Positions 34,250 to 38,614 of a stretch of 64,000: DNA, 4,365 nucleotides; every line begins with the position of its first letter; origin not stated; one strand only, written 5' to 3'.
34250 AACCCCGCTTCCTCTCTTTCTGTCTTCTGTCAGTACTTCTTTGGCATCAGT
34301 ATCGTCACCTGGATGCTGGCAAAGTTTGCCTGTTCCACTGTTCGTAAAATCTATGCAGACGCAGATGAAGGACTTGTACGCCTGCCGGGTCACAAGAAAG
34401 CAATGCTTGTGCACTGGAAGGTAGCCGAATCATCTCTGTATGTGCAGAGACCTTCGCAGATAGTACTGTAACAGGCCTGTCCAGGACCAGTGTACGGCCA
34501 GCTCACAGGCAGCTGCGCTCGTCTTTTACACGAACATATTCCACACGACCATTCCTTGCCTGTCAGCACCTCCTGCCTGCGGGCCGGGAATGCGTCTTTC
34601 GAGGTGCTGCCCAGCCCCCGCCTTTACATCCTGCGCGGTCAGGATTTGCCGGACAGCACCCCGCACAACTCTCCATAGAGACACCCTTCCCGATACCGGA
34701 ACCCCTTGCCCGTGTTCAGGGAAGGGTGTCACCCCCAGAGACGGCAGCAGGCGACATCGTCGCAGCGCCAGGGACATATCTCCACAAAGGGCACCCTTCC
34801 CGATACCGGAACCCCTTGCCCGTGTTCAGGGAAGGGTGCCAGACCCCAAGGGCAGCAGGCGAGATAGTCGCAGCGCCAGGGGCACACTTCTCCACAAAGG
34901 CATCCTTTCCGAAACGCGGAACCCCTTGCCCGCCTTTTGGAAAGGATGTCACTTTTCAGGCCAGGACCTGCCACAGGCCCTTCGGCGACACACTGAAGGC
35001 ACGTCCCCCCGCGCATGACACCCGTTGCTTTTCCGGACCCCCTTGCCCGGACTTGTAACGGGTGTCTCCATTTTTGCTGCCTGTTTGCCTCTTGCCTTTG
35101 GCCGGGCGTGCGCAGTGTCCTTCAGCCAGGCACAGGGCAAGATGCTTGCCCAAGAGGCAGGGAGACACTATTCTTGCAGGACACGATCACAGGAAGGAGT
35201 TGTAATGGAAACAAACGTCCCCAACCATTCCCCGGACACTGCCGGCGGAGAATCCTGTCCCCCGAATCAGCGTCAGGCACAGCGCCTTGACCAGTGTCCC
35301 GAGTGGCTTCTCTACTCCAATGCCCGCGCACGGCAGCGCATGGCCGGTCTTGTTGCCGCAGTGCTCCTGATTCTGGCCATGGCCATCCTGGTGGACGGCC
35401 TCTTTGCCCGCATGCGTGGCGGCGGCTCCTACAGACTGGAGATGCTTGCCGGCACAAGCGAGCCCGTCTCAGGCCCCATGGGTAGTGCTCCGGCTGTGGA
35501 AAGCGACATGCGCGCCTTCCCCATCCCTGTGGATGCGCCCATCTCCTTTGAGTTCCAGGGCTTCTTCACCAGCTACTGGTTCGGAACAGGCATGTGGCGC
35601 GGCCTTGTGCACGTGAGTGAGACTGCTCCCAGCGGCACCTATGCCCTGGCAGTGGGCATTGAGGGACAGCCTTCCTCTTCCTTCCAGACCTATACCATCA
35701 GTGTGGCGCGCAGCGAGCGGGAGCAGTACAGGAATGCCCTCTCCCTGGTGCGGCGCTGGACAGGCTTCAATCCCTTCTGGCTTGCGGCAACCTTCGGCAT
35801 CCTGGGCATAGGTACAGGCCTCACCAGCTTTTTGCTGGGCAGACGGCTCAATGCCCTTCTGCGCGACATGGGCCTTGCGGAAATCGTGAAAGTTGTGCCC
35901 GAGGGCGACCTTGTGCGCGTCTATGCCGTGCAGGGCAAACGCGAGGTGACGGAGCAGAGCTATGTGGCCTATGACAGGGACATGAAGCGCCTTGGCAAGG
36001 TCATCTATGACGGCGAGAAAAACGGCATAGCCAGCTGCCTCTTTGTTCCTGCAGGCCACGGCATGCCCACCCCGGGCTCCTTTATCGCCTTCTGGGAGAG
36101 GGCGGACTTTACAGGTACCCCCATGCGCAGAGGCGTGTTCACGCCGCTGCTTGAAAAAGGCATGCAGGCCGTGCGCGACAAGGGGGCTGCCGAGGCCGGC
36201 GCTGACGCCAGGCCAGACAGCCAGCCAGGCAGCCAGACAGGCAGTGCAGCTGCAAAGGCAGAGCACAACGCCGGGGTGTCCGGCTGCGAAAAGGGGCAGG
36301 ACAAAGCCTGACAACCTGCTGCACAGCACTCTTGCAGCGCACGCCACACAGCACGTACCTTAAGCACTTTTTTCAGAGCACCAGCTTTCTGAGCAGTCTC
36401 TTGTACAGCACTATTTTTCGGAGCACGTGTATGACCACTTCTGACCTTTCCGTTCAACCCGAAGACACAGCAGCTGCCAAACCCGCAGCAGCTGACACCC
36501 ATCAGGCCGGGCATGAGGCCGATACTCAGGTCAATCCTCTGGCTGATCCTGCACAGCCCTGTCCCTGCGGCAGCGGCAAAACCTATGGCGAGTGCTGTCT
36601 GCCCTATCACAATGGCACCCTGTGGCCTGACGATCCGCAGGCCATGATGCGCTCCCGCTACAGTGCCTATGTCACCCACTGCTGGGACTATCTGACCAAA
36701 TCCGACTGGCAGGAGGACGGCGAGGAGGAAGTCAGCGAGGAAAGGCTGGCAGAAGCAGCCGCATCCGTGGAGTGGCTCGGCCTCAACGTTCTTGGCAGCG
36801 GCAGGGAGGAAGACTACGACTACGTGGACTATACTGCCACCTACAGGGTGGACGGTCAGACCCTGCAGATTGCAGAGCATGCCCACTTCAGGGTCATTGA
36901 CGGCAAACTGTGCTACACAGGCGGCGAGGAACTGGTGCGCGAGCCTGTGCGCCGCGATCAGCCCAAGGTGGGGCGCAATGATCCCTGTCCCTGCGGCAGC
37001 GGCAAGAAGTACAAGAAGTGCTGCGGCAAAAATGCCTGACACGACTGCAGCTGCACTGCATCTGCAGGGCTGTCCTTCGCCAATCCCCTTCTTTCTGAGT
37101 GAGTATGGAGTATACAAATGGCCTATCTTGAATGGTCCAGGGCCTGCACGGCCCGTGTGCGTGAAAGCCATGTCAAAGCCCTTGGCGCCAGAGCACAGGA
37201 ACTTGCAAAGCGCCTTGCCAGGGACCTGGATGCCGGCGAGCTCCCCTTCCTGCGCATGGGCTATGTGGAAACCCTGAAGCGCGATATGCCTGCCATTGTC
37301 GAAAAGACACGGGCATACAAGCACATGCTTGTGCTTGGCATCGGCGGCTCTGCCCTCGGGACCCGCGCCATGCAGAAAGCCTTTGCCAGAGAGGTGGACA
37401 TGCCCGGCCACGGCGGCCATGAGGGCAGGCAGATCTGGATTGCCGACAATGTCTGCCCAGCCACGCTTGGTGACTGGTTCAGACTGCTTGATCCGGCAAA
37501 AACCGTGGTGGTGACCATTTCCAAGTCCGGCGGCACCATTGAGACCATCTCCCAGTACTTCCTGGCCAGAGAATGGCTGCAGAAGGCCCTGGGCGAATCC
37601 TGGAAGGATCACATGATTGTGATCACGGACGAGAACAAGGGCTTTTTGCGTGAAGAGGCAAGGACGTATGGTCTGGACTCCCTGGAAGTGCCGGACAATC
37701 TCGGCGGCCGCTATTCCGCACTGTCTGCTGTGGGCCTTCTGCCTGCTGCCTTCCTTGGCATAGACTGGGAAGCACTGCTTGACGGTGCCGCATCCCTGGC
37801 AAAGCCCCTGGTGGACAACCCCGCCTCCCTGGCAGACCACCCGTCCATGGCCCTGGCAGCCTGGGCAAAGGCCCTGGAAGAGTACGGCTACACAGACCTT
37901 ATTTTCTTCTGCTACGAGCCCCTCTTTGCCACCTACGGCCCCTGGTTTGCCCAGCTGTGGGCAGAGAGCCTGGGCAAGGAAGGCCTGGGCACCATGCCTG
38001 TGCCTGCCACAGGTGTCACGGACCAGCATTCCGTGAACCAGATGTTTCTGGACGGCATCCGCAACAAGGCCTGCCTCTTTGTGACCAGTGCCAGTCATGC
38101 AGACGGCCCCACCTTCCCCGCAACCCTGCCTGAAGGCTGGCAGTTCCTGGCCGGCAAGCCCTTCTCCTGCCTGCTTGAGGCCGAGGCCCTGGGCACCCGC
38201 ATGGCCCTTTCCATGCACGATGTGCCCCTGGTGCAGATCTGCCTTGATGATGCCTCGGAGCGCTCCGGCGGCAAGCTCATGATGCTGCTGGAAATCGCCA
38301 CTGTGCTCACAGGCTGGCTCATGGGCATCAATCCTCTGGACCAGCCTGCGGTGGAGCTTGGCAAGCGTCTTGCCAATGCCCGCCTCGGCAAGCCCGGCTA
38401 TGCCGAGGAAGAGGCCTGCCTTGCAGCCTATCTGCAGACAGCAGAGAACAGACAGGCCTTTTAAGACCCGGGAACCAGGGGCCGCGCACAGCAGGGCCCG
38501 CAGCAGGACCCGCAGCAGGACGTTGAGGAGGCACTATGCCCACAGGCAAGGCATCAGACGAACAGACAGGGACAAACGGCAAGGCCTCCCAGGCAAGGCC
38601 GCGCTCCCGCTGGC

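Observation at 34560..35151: Tandem array of four ~110-bp units, each a two-tier hairpin with compensatory stem changes and a near-invariant loop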

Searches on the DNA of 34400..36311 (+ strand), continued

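Call 79: search_rna_families(sources=[L262, L264], threshold=gathering)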
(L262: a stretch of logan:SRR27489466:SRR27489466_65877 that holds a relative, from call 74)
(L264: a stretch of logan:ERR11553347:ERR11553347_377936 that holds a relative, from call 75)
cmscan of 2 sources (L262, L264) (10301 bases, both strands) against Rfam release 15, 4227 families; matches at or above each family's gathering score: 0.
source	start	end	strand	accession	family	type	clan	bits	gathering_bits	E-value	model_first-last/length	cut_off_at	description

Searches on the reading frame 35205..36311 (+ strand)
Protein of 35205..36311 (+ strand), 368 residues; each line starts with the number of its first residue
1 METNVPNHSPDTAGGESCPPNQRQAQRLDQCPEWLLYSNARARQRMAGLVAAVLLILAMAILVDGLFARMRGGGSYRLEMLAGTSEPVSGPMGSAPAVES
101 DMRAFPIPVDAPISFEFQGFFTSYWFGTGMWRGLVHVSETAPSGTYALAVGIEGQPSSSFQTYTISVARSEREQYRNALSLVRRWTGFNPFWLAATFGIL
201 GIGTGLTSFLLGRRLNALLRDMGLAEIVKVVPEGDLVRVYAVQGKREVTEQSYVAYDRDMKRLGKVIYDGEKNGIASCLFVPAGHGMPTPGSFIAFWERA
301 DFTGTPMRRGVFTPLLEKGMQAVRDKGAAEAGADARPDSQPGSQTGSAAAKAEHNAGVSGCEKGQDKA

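Call 10: search_protein_families(library=pfam, proteins=[window:35205-36311:+], max_evalue=0.01)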
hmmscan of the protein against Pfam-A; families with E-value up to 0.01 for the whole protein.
window:35205-36311:+ (368 aa): 0 families

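Call 13: find_encoding_contigs(protein=window:35205-36311:+, flank=10000, max_places=10)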
Protein window:35205-36311:+ (368 aa): 3 contigs read that carry it; 2 places shown.
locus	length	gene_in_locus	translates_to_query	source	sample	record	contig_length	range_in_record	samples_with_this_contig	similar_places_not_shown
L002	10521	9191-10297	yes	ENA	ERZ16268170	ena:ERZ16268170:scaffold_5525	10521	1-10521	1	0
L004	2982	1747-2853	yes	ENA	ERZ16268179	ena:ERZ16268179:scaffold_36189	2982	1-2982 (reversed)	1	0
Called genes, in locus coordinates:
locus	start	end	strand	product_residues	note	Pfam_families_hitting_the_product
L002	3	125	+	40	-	?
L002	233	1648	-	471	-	PF01943:Polysacc_synt, PF13440:Polysacc_synt_3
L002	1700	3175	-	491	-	PF00224:PK, PF02887:PK_C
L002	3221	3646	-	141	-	PF01220:DHquinase_II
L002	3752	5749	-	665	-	-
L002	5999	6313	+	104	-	PF28216:DVU0150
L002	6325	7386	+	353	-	PF01925:TauE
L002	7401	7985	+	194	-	PF16222:DUF4881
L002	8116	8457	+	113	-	-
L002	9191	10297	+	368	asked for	-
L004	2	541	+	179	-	?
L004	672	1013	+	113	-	-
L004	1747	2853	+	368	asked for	-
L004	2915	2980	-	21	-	?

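Call 15: find_homologous_proteins(query=window:35205-36311:+)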
Query window:35205-36311:+ (368 aa): 32 proteins with E <= 0.001 among 8000 candidates.
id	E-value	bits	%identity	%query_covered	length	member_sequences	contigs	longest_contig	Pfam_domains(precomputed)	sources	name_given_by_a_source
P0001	1.9e-246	835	100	100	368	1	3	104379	-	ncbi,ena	-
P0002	2.1e-190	651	88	89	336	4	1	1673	-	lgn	-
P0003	6.7e-161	554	76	89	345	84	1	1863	-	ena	-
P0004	2.2e-159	549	74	89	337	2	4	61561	-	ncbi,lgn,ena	-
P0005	6.4e-138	478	69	86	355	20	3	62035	-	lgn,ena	-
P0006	3.6e-136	472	67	86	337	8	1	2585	-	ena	-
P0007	1.5e-124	434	61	89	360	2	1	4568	-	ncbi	-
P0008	1.2e-123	431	63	88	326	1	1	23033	-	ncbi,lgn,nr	ncbi:MAG: hypothetical protein Q4F72_00520 [Desulfovibrionaceae bacterium]|nr:hypothetical protein [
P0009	7.5e-122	425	65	80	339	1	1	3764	-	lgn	-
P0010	6.9e-120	419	61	85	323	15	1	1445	-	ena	-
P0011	2.1e-117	410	60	85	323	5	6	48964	-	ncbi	-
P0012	3.1e-116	407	60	85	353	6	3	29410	-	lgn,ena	-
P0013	2.9e-114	400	60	83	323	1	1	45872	-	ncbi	-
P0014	1.3e-113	398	59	85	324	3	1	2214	-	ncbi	-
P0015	3.5e-113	397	61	80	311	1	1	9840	-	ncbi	-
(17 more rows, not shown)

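Call 27: find_encoding_contigs(protein=P0002, flank=10000, max_places=6)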
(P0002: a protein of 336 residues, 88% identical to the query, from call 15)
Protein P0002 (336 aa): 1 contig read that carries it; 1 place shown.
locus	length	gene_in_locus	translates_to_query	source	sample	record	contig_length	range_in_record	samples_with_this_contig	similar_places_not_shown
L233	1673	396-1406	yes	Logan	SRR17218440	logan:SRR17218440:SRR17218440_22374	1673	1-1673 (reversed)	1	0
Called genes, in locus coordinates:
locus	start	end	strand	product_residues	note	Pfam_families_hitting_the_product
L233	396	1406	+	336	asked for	-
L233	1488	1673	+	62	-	?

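Call 28: find_encoding_contigs(protein=P0003, flank=10000, max_places=6)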
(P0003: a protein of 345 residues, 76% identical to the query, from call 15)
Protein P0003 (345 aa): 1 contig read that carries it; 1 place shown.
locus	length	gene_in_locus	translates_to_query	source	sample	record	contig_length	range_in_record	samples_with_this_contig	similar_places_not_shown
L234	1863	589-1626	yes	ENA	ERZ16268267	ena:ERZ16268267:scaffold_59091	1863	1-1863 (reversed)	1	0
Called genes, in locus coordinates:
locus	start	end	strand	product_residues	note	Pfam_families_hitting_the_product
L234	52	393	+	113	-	-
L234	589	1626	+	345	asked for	-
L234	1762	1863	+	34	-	?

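Call 29: find_encoding_contigs(protein=P0005, flank=10000, max_places=4)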
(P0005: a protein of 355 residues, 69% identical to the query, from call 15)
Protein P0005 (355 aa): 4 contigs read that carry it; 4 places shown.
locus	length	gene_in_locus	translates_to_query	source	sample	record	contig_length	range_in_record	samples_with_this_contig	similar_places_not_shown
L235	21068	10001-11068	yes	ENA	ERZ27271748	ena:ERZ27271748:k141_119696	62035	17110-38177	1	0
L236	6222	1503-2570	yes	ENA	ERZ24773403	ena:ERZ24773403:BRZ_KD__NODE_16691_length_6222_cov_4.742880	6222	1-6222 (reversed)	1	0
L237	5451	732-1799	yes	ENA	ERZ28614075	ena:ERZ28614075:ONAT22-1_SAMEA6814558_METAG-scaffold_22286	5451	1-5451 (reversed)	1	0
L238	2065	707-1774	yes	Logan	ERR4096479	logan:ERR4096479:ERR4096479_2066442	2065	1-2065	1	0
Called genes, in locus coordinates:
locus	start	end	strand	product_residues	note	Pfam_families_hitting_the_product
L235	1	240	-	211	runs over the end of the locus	-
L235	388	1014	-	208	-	PF01205:Impact_N, PF09186:DUF1949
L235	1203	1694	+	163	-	PF02915:Rubrerythrin, PF21349:RUBY_RBDX (weak)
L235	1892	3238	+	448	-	PF22694:CtpB_N-like, PF00595:PDZ, PF13180:PDZ_2, PF17820:PDZ_6, PF03572:Peptidase_S41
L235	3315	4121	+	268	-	PF02558:ApbA (faint), PF03446:NAD_binding_2, PF03807:F420_oxidored, PF14748:P5CR_dimer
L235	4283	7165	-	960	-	PF02743:dCache_1 (faint), PF00158:Sigma54_activat, PF07728:AAA_5 (weak), PF14532:Sigma54_activ_2, PF25601:AAA_lid_14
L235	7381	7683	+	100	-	PF28216:DVU0150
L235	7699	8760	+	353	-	PF01925:TauE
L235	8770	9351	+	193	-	PF16222:DUF4881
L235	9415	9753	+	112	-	-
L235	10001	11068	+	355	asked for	-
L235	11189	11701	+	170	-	PF02810:SEC-C, PF17775:YchJ_M-like, PF02810:SEC-C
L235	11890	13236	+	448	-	PF00342:PGI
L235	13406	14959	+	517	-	PF00512:HisKA, PF02518:HATPase_c, PF13581:HATPase_c_2 (weak)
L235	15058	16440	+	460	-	PF00072:Response_reg, PF06490:FleQ (faint), PF13191:AAA_16 (weak), PF00158:Sigma54_activat, PF14532:Sigma54_activ_2, PF07728:AAA_5 (weak), PF25601:AAA_lid_14, PF02954:HTH_8 (weak), +1 more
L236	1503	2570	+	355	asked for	-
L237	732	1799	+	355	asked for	-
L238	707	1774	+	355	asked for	-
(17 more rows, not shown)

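Call 30: find_encoding_contigs(protein=P0006, flank=10000, max_places=4)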
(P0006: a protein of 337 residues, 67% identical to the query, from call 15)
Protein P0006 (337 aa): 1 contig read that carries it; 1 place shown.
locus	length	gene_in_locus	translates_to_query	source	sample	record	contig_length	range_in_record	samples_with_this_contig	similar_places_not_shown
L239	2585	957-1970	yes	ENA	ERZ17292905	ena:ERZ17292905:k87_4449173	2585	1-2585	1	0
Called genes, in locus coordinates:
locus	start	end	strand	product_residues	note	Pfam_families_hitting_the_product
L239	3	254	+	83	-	?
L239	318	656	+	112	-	-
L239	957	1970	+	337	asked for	-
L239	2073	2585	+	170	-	PF02810:SEC-C, PF17775:YchJ_M-like, PF02810:SEC-C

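Call 74: find_encoding_contigs(protein=P0009, flank=3000, max_places=3)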
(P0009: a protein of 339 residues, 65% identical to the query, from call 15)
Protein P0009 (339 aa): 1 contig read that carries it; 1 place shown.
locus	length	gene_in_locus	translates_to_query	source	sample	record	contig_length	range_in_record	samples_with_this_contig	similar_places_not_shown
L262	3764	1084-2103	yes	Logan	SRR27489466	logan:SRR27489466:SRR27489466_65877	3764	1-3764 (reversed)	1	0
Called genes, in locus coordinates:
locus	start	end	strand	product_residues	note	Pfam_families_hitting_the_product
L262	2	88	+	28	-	?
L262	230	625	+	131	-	-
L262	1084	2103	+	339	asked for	-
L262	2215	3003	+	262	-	PF02810:SEC-C (weak), PF17775:YchJ_M-like, PF02810:SEC-C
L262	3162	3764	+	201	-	?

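Call 75: find_encoding_contigs(protein=P0008, flank=5000, max_places=3)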
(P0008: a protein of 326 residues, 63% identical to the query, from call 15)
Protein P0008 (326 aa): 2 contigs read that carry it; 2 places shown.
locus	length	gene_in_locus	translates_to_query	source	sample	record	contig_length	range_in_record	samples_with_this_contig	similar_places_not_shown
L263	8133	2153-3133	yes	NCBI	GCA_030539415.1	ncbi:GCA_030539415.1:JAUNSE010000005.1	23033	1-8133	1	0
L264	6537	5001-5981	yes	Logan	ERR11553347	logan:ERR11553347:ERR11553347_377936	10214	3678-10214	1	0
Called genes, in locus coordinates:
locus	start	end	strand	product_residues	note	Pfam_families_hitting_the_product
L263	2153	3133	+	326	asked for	-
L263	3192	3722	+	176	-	PF17775:YchJ_M-like, PF02810:SEC-C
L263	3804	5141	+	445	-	PF00342:PGI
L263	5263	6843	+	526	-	PF00512:HisKA, PF02518:HATPase_c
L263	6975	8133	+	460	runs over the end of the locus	PF00072:Response_reg, PF13191:AAA_16 (weak), PF00158:Sigma54_activat, PF01078:Mg_chelatase (faint), PF14532:Sigma54_activ_2, PF07728:AAA_5 (weak), PF25601:AAA_lid_14, PF02954:HTH_8 (weak)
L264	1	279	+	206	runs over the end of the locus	-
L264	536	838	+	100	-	PF28216:DVU0150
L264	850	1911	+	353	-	PF01925:TauE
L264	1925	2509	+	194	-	PF16222:DUF4881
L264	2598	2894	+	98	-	-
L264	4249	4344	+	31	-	-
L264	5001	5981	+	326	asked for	-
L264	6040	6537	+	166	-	?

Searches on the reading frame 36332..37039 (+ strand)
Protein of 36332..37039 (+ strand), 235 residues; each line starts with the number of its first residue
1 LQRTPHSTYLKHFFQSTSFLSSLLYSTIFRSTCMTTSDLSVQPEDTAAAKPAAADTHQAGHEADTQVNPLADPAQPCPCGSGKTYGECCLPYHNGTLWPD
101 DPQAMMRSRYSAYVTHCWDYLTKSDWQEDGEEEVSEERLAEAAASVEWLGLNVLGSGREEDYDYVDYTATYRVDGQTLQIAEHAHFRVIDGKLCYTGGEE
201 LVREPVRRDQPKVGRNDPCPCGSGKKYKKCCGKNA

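Call 10: search_protein_families(library=pfam, proteins=[window:36332-37039:+], max_evalue=0.01)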
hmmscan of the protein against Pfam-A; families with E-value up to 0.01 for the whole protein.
window:36332-37039:+ (235 aa): 2 families
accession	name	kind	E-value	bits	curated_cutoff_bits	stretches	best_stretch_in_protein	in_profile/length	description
PF17775.7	YchJ_M-like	-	1.5e-20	74.3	22.7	1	102-198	2-99/99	YchJ, middle NTF2-like domain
PF02810.21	SEC-C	-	7.2e-18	64.5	20.4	2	215-233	1-19/19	SEC-C motif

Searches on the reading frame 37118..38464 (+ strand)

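Call 10: search_protein_families(library=pfam, proteins=[window:37118-38464:+], max_evalue=0.01)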
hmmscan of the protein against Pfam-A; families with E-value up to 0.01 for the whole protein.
window:37118-38464:+ (448 aa): 1 family
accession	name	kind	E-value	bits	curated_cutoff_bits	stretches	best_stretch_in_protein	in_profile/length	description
PF00342.24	PGI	-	4.1e-26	92.1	22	2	65-288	94-309/486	Phosphoglucose isomerase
